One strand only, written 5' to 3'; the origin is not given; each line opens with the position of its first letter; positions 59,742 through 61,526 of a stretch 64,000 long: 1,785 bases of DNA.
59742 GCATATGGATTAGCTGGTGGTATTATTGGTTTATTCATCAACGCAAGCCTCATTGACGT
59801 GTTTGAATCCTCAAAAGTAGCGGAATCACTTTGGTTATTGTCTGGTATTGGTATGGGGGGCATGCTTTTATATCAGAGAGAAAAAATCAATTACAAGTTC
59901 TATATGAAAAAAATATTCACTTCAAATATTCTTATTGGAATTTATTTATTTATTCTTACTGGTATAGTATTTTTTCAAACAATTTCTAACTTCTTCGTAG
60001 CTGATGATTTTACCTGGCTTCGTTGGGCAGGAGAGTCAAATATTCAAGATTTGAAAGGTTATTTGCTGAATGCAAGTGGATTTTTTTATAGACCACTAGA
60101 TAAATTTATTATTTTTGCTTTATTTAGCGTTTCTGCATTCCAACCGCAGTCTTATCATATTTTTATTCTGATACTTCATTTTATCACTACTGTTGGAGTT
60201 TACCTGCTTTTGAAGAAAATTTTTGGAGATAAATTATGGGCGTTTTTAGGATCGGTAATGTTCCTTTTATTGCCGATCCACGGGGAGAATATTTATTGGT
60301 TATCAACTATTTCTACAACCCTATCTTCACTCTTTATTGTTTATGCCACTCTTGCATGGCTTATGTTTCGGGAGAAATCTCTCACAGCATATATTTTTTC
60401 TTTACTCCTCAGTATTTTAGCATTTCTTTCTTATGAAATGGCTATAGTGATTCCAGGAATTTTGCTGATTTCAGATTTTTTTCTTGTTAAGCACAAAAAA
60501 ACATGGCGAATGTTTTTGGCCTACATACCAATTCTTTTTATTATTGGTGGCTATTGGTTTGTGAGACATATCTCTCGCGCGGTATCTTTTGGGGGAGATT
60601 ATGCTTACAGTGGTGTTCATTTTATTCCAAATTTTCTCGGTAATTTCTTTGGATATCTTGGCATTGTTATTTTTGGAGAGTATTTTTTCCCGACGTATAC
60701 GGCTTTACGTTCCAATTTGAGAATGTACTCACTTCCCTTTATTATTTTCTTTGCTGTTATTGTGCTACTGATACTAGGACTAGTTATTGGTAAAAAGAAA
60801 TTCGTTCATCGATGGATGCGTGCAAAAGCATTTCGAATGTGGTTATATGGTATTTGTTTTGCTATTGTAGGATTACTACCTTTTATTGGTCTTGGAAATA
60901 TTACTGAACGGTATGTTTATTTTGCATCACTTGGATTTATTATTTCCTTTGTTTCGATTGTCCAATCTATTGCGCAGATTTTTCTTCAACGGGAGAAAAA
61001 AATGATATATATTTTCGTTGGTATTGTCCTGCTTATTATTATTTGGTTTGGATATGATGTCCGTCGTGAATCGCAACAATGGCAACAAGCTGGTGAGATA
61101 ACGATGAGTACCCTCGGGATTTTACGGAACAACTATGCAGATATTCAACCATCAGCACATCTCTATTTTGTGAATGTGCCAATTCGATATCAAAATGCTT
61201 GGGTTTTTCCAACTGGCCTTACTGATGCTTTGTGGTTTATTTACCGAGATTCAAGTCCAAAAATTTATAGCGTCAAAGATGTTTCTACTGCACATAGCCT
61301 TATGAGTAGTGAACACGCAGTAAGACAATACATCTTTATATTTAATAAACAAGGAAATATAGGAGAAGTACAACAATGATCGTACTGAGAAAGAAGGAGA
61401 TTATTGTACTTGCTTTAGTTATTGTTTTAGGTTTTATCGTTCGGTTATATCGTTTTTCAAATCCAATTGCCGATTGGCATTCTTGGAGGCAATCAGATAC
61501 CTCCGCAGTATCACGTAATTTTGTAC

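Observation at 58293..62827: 1028-aa fusion of an O-antigen-ligase/Wzy-like domain to a GT-C-like domain, followed by a second GT-C-like gene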

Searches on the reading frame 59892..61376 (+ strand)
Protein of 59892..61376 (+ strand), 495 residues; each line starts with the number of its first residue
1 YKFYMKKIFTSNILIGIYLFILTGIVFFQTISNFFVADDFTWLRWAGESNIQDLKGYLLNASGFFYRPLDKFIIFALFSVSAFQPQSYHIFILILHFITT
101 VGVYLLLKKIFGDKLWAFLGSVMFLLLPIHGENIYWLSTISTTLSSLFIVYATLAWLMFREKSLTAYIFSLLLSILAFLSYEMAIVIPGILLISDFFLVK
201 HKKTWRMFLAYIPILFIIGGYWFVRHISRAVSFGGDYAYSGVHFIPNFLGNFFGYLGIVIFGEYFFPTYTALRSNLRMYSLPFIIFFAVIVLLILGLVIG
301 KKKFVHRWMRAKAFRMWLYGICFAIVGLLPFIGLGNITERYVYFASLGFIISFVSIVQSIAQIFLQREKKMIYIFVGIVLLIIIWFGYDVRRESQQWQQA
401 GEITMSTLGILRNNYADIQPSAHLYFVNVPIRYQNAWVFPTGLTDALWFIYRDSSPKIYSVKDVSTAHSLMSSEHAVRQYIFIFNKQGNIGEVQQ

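Call 27: search_protein_representatives(protein=window:59892-61376:+)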
Query: 495 residues. Proteins with E-value up to 0.001 (for the whole library): 12081; up to 1e-10: 998; up to 1e-30: 91. The best 150 are listed.
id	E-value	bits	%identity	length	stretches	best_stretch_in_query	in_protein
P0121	5.3e-118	411.5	43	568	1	4-491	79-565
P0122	9.1e-118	410.7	43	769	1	4-490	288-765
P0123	2.0e-115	403.0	42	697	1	4-495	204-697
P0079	2.0e-113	396.4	44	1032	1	1-489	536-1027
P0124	4.1e-110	385.4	41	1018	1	4-494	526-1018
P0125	1.0e-108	380.8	42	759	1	6-493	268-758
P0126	2.4e-108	379.6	39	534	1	2-492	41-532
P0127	1.9e-101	356.9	40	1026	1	6-493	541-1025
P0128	2.3e-98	346.6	39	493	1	4-489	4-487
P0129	1.9e-90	320.5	40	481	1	7-467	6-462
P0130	6.0e-82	292.5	34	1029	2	3-490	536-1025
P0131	9.7e-80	285.2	35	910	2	6-493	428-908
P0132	1.1e-77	278.4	40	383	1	114-491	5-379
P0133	2.6e-76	274.0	36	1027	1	9-468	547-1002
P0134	1.1e-75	271.9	35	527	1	17-493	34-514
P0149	9.2e-63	229.2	33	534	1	6-493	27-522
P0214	1.7e-28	116.2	26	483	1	11-486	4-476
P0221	6.0e-26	107.8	23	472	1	28-477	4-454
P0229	4.6e-24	101.6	24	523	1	22-450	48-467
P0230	5.7e-24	101.3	25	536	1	13-462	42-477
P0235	2.0e-23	99.5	27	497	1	12-459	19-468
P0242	2.1e-22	96.1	26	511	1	19-441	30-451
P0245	6.0e-22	94.6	29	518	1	14-456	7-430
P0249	1.7e-21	93.1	25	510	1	8-472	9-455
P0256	7.4e-21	91.0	25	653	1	12-449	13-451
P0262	3.1e-20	89.0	25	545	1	11-388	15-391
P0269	2.2e-19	86.2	23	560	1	4-485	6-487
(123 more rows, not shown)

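Call 31: find_encoding_contigs(protein=P0128, flank=6000, max_places=3)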
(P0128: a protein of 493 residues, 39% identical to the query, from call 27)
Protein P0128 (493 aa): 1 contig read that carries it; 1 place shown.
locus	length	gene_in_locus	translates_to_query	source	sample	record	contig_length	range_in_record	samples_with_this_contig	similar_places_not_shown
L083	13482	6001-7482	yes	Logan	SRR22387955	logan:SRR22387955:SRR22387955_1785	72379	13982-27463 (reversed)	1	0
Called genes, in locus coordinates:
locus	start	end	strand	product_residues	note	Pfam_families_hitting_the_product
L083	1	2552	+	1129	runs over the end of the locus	-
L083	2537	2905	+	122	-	-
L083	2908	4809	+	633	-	-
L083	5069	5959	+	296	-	PF00535:Glycos_transf_2, PF10111:Glyco_tranf_2_2, PF13641:Glyco_tranf_2_3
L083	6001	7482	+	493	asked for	-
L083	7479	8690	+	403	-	PF13439:Glyco_transf_4, PF00534:Glycos_transf_1 (weak), PF13692:Glyco_trans_1_4, PF13524:Glyco_trans_1_2 (weak)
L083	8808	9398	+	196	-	PF00702:Hydrolase (weak), PF08645:PNK3P (weak), PF13419:HAD_2 (weak), PF13242:Hydrolase_like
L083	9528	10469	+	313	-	PF00535:Glycos_transf_2, PF10111:Glyco_tranf_2_2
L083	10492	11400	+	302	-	PF00005:ABC_tran, PF13304:AAA_21 (faint)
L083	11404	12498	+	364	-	PF12698:ABC2_membrane_3, PF01061:ABC2_membrane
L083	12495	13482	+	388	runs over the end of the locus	PF12698:ABC2_membrane_3, PF12679:ABC2_membrane_2 (weak), PF01061:ABC2_membrane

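Call 34: search_solved_structures(query=A3, max_evalue=10, show_alignments=2)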
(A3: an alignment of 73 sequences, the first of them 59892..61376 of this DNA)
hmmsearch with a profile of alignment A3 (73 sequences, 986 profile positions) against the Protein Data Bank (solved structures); distinct sequences matched with E-value up to 10: 0.

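Call 48: predict_structure(alignment_id=A3)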
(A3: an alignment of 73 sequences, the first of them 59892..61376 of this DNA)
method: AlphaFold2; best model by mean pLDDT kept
length: 495 residues; sequences in the alignment: 73
mean_pLDDT: 95.3   pTM: 0.94
mean pLDDT of the five models: 95.3, 95.0, 95.0, 94.8, 94.3
residues with pLDDT >= 90: 454; 70-90: 41; 50-70: 0; < 50: 0
segments of 3 or more residues with pLDDT < 50: none
pLDDT, mean of each block of 10 residues (from residue 1): 93 97 97 98 97 95 94 98 97 98 98 97 98 97 98 98 97 98 97 96 91 97 95 83 92 96 93 89 93 95 92 96 98 94 98 96 91 91 95 97 98 95 97 96 96 92 97 89 97 92
secondary structure, 60 per line:
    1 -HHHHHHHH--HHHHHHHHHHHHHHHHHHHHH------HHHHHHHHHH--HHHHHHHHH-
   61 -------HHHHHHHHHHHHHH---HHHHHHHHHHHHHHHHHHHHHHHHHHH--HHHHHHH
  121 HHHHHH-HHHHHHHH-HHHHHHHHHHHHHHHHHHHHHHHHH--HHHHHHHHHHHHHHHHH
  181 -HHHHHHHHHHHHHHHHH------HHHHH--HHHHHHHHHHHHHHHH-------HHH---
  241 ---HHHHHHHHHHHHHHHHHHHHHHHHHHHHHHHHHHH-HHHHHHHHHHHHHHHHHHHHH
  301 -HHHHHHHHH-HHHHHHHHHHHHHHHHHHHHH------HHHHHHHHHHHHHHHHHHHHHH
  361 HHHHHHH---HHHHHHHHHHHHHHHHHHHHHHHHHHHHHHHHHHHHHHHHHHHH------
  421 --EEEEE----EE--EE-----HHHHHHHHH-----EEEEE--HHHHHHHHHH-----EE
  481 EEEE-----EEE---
elements in order: H2-9 H12-32 H39-48 H51-59 H68-81 H85-111 H114-126 H128-135 H137-161 H164-180 H182-198 H205-209 H212-227 H244-278 H280-300 H302-310 H312-332 H339-367 H371-414 E423-427 H443-451 E457-461 H464-473 E479-484 E490-492

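Call 51: fold_search(model_id=the predicted structure, library=pdb)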
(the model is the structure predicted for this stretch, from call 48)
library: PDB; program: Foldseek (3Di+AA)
matches with E <= 10: 206; with E <= 0.001: 11
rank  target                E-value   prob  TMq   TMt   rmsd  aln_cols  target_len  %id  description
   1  8b6l_I                2.7e-05  1.00  0.52  0.39  15.5       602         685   12  Subtomogram average of the human Sec61-TRAP-OSTA-translocon (released 2022-12-07)
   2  6s7t_A                1.4e-04  1.00  0.51  0.38  15.6       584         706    9  Cryo-EM structure of human oligosaccharyltransferase complex OST-B (released 2019-12-18)
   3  5f15                  1.9e-04  1.00  0.46  0.43  11.7       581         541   12  Crystal Structure of ArnT from Cupriavidus metallidurans bound to Undecaprenyl phosphate (released 2016-02-17)
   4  8age_A                2.1e-04  1.00  0.51  0.41  12.9       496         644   13  Structure of yeast oligosaccharylransferase complex with acceptor peptide bound (released 2022-12-07)
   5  6ftg_5                2.2e-04  1.00  0.50  0.40  14.4       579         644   13  Subtomogram average of OST-containing ribosome-translocon complexes from canine rough microsomal membranes (released 2018-03-21)
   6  9s6t_A                2.4e-04  1.00  0.50  0.51   7.9       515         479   12  Ternary cryo-EM structure of chicken ALG12 with Dol25-PP-GlcNAc2Man7, Dol25-P-Man, and Fab (released 2026-03-18)
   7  8pn9_A                2.4e-04  1.00  0.48  0.38  15.6       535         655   14  Structure of human oligosaccharyltransferase OST-A complex bound to NGI-1 (released 2024-05-08)
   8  7oci_F                2.6e-04  1.00  0.49  0.39  13.5       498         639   12  Cryo-EM structure of yeast Ost6p containing oligosaccharyltransferase complex (released 2022-02-16)
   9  8agc_A                4.0e-04  1.00  0.49  0.36  15.9       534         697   12  Structure of yeast oligosaccharylransferase complex with lipid-linked oligosaccharide and non-acceptor peptide bound (released 2022-12-07)
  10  6gxc_A                6.6e-04  1.00  0.38  0.29  11.8       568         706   13  Bacterial oligosaccharyltransferase PglB in complex with an inhibitory peptide and a reactive lipid-linked oligosaccha (released 2018-11-14)
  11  5ogl_A                8.9e-04  1.00  0.37  0.28  11.5       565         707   13  Structure of bacterial oligosaccharyltransferase PglB in complex with an acceptor peptide and an lipid-linked oligosac (released 2017-10-25)
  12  6ezn_F                1.2e-03  1.00  0.50  0.40  11.6       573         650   10  Cryo-EM structure of the yeast oligosaccharyltransferase (OST) complex (released 2018-01-17)
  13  9i5k_A                1.2e-03  1.00  0.47  0.47  12.9       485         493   15  Structure of the Chaetomium thermophilum Pmt4 homodimer (C2 symmetry) (released 2025-12-24)
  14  6s7o_A                1.3e-03  1.00  0.50  0.39  14.6       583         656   12  Cryo-EM structure of human oligosaccharyltransferase complex OST-A (released 2019-12-18)
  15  5ezm                  1.8e-03  1.00  0.50  0.47   9.4       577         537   12  Crystal Structure of ArnT from Cupriavidus metallidurans in the apo state (released 2016-02-17)
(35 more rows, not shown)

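Call 55: search_protein_families(library=pfam, proteins=[P0128, P0126, P0214], max_evalue=0.05)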
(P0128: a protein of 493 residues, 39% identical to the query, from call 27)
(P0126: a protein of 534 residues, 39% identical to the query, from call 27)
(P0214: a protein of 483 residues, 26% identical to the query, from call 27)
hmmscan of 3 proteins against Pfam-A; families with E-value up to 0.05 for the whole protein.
P0128 (493 aa): 0 families

P0126 (534 aa): 0 families

P0214 (483 aa): 0 families

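Call 56: find_encoding_contigs(protein=P0126, flank=7000, max_places=2)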
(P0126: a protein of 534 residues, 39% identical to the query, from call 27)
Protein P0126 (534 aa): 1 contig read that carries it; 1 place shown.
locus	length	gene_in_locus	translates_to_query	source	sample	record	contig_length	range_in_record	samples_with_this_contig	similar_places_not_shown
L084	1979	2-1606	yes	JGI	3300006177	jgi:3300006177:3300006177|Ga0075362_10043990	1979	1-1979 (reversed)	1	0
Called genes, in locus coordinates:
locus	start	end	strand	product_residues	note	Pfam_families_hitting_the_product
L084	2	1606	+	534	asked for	?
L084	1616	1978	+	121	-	?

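Call 57: find_encoding_contigs(protein=P0149, flank=7000, max_places=2)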
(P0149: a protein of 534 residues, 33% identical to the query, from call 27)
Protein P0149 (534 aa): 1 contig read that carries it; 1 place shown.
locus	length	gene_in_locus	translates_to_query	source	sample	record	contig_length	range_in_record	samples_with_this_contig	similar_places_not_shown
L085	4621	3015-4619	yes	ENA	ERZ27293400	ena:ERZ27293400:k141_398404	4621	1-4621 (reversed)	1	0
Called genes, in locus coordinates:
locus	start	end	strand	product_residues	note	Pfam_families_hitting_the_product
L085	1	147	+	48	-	?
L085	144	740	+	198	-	PF25087:GMPPB_C (faint), PF25084:LbH_EIF2B (weak), PF00132:Hexapep, PF14602:Hexapep_2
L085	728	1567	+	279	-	PF00535:Glycos_transf_2, PF10111:Glyco_tranf_2_2, PF13641:Glyco_tranf_2_3, PF13632:Glyco_trans_2_3, PF02709:Glyco_transf_7C (weak)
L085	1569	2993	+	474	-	PF04932:Wzy_C (weak)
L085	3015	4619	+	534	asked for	?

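Call 78: search_protein_families(library=pfam, proteins=[P0221, P0229, P0230, P0235, P0242, P0245, P0249, P0256, P0262, P0269], max_evalue=0.05)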
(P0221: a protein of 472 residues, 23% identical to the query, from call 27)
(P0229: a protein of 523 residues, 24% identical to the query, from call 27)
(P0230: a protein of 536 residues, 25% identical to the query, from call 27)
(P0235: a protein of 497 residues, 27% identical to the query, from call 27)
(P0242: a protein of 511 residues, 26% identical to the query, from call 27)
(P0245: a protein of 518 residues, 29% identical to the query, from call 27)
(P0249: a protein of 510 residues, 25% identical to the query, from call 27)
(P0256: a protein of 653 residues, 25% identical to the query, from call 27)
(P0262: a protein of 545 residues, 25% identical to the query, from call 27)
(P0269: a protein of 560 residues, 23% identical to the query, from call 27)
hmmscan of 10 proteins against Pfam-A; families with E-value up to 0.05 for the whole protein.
P0221 (472 aa): 1 family
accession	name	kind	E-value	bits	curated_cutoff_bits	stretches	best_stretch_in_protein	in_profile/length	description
PF13231.12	PMT_2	-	7.1e-10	39.8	26.1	1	46-186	4-142/160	Dolichyl-phosphate-mannose-protein mannosyltransferase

P0229 (523 aa): 0 families

P0230 (536 aa): 1 family
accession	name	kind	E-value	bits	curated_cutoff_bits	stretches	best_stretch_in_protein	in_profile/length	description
PF13231.12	PMT_2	-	0.0031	18.2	26.1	1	100-252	4-158/160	Dolichyl-phosphate-mannose-protein mannosyltransferase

P0235 (497 aa): 0 families

P0242 (511 aa): 0 families

P0245 (518 aa): 1 family
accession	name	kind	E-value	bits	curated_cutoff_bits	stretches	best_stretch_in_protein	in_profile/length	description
PF13231.12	PMT_2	-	3.2e-08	34.4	26.1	1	66-215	4-153/160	Dolichyl-phosphate-mannose-protein mannosyltransferase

P0249 (510 aa): 0 families

P0256 (653 aa): 1 family
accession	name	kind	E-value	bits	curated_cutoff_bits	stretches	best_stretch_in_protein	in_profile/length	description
PF13231.12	PMT_2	-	6.3e-05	23.7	26.1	1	96-227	25-153/160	Dolichyl-phosphate-mannose-protein mannosyltransferase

P0262 (545 aa): 15 families
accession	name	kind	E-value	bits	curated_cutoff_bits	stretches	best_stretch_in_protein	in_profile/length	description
PF13428.12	TPR_14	-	3.5e-10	40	23.5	1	457-490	7-40/44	Tetratricopeptide repeat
PF07719.23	TPR_2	-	3.9e-10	39.5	27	1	453-484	3-34/34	Tetratricopeptide repeat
PF13231.12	PMT_2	-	4.9e-07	30.5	26.1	1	76-212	7-140/160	Dolichyl-phosphate-mannose-protein mannosyltransferase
PF13432.12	TPR_16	-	9.1e-06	26.5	32.7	1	457-518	3-64/65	Tetratricopeptide repeat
PF13414.12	TPR_11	-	4.2e-05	23.6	26.8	1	426-465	3-42/42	TPR repeat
PF13181.12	TPR_8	-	5.3e-05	23.5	25.7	0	453-484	3-34/34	Tetratricopeptide repeat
PF14559.12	TPR_19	-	6.3e-05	23.7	25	1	429-485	3-59/68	Tetratricopeptide repeat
PF13431.12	TPR_17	-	6.8e-05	23.3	24.4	0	441-470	3-32/34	Tetratricopeptide repeat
PF03704.23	BTAD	-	0.00025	21.9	22.1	1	419-477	64-122/146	Bacterial transcriptional activator domain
PF23914.1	TPR_CcmH_CycH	-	0.00033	21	42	1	423-517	56-153/158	Cytochrome c-type biogenesis protein H TPR domain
PF13174.12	TPR_6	-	0.00056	20.8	26.3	0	492-517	7-32/33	Tetratricopeptide repeat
PF13371.12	TPR_9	-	0.0023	18.3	35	0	459-518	3-62/73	Tetratricopeptide repeat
PF13374.12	TPR_10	-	0.0034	17.8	27.5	1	451-477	2-28/42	Tetratricopeptide repeat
PF13424.12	TPR_12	-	0.0094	16.6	30.1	1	419-480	5-74/77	Tetratricopeptide repeat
PF00515.34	TPR_1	-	0.013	15.8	27.8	0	454-470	4-20/34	Tetratricopeptide repeat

P0269 (560 aa): 0 families

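Call 79: search_protein_families(library=ncbifam, proteins=[P0128, P0214, P0221, P0229, P0235, P0249, P0256, P0269, window:59892-61376:+], max_evalue=0.05)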
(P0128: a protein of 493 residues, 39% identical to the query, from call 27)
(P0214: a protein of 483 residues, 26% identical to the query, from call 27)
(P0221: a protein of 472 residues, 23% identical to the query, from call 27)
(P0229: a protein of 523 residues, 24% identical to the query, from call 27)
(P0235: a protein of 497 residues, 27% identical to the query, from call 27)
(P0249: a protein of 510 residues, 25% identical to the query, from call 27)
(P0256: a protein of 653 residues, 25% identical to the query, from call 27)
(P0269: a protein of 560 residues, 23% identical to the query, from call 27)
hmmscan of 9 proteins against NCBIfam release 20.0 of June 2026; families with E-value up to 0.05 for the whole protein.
P0128 (493 aa): 0 families

P0214 (483 aa): 0 families

P0221 (472 aa): 0 families

P0229 (523 aa): 0 families

P0235 (497 aa): 0 families

P0249 (510 aa): 0 families

P0256 (653 aa): 2 families
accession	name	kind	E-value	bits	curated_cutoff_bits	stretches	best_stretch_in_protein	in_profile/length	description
NF033853.2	KPN_two_small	subfamily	0.0016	18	33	1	147-167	8-28/37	small membrane protein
NF004873.0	PRK06231.1-3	equivalog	0.019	14.5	220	0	254-314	18-80/208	F0F1 ATP synthase subunit B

P0269 (560 aa): 0 families

window:59892-61376:+ (495 aa): 0 families
